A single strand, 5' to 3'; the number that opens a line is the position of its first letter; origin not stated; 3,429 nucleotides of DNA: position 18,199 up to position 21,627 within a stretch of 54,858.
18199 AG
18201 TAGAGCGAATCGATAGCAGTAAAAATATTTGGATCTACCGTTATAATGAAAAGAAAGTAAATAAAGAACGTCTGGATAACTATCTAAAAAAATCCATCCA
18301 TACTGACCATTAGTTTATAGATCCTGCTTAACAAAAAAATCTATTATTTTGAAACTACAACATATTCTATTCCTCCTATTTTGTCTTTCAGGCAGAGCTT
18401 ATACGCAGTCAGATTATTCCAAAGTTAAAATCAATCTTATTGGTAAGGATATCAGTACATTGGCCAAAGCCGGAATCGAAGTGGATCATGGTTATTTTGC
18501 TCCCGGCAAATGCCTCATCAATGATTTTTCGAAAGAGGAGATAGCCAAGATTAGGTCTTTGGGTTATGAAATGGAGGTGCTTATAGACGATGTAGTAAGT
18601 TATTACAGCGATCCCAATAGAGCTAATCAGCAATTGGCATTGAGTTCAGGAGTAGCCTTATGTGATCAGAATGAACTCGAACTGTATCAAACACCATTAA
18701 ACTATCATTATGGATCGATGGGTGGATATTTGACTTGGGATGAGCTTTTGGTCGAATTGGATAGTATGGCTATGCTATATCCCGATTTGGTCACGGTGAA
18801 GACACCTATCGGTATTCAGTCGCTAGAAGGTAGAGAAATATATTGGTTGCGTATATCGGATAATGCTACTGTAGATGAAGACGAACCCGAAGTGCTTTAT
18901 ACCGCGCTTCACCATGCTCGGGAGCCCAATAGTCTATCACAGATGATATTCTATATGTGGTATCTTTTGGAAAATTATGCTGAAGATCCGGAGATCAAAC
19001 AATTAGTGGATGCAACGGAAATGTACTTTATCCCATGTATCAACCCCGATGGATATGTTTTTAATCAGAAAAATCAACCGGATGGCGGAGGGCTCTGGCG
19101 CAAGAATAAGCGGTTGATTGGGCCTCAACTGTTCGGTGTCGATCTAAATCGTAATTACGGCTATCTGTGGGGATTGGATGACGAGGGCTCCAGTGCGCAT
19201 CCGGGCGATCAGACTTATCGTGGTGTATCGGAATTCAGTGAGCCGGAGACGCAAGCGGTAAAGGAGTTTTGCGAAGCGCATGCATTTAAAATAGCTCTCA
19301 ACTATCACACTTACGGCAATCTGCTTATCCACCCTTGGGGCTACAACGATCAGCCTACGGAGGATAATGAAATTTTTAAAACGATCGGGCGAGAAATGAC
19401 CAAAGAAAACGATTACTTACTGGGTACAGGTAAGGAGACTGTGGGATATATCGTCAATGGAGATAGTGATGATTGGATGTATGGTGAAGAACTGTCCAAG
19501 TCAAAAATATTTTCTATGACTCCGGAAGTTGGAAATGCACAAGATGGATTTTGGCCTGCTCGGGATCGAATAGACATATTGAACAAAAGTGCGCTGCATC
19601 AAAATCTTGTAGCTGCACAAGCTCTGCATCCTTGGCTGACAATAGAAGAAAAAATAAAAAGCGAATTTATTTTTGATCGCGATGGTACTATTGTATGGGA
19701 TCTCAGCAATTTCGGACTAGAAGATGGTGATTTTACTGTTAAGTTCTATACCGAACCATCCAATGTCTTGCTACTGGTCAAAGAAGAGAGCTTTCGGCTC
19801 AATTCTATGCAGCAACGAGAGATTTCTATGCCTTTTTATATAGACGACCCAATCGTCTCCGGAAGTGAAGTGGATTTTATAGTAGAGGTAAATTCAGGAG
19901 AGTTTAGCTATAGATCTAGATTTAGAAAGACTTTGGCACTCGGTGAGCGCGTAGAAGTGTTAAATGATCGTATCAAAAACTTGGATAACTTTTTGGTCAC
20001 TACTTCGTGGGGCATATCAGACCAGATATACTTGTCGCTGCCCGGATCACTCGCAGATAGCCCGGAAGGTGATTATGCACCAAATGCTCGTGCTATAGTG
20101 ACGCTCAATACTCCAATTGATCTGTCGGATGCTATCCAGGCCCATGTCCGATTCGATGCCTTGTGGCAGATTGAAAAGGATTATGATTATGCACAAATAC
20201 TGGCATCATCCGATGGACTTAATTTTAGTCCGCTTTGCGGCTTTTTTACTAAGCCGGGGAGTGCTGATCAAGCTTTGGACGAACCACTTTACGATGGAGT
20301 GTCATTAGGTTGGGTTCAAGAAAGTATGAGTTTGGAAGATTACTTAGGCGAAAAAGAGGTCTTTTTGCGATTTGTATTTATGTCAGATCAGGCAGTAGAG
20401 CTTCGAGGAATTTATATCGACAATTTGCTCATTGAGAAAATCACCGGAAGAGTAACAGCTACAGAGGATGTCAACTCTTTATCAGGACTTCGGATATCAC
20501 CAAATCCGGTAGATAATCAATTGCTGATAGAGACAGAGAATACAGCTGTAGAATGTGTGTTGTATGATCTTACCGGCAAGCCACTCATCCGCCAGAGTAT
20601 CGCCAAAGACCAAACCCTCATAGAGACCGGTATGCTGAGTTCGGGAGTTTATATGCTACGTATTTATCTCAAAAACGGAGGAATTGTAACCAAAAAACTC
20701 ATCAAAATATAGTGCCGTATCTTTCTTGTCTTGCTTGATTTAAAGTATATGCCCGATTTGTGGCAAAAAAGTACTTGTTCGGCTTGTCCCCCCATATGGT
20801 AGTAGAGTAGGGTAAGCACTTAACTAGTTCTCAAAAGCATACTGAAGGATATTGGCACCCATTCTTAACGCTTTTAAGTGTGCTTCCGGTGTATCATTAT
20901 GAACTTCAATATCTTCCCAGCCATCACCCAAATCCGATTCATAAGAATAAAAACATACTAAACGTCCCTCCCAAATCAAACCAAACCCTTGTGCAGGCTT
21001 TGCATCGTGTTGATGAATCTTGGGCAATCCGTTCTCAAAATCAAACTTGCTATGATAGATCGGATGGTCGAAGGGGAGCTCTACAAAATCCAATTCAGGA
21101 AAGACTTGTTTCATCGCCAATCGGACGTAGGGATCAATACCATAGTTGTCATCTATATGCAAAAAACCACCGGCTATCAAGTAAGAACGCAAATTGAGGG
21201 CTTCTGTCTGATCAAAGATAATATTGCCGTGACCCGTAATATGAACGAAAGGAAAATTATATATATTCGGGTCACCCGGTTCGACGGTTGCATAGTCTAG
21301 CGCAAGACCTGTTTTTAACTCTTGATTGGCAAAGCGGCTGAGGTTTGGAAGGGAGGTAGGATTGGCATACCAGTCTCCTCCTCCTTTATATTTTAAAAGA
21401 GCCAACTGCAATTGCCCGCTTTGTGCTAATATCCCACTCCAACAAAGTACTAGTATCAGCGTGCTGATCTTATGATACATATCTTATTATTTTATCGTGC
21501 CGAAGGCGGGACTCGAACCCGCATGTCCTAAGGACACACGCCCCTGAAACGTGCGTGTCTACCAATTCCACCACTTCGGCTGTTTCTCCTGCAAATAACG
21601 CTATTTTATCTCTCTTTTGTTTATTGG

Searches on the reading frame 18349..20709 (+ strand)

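Call 72: search_protein_families(library=ncbifam, proteins=[window:18349-20709:+], max_evalue=0.001)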
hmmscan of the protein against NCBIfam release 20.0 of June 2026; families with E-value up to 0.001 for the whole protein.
window:18349-20709:+ (787 aa): 4 families
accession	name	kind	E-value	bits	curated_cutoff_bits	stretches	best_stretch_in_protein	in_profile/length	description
TIGR04183.1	Por_Secre_tail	domain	9.3e-12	44.8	23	1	716-786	1-71/72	T9SS type A sorting domain-containing protein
NF033708.1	T9SS_Cterm_ChiA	domain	9.9e-08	31.8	40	1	736-785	4-54/55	T9SS sorting signal type C domain-containing protein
NF038113.1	T9SSA_dep_M36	equivalog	3.1e-06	25.7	885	1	702-785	782-867/869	T9SS-dependent M36 family metallopeptidase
NF050177.1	TapA_OM_Porphy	equivalog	0.00036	19.4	500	1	703-782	459-540/544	TapA/TapC family T9SS-dependent outer membrane protein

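Call 74: search_protein_families(library=pfam, proteins=[window:18349-20709:+], max_evalue=0.00001)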
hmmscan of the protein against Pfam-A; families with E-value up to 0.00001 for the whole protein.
window:18349-20709:+ (787 aa): 3 families
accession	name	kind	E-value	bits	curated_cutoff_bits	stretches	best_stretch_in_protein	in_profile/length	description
PF00246.29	Peptidase_M14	-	1.2e-61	209.3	21.6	1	137-410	5-278/286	Zinc carboxypeptidase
PF20773.4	InhA-like_MAM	-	2.6e-17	63.4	26.9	1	585-707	52-173/191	Immune inhibitor A-like, MAM domain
PF18962.6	Por_Secre_tail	-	1.5e-08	35.2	27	1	716-785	1-74/75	Secretion system C-terminal sorting domain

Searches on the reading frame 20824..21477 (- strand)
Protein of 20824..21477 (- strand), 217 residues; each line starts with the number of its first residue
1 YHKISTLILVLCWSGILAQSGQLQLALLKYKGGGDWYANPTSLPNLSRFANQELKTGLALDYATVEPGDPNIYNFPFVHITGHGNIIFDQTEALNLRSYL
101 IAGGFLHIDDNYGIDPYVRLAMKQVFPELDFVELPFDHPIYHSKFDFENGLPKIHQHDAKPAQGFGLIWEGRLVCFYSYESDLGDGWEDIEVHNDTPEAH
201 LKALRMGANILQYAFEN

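Call 74: search_protein_families(library=pfam, proteins=[window:20824-21477:-], max_evalue=0.00001)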
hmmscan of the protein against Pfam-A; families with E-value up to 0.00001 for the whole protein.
window:20824-21477:- (217 aa): 1 family
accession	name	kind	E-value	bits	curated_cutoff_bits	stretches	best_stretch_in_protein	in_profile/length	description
PF13709.12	DUF4159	-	2.2e-65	220.4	25.9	1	25-215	2-202/202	Domain of unknown function (DUF4159)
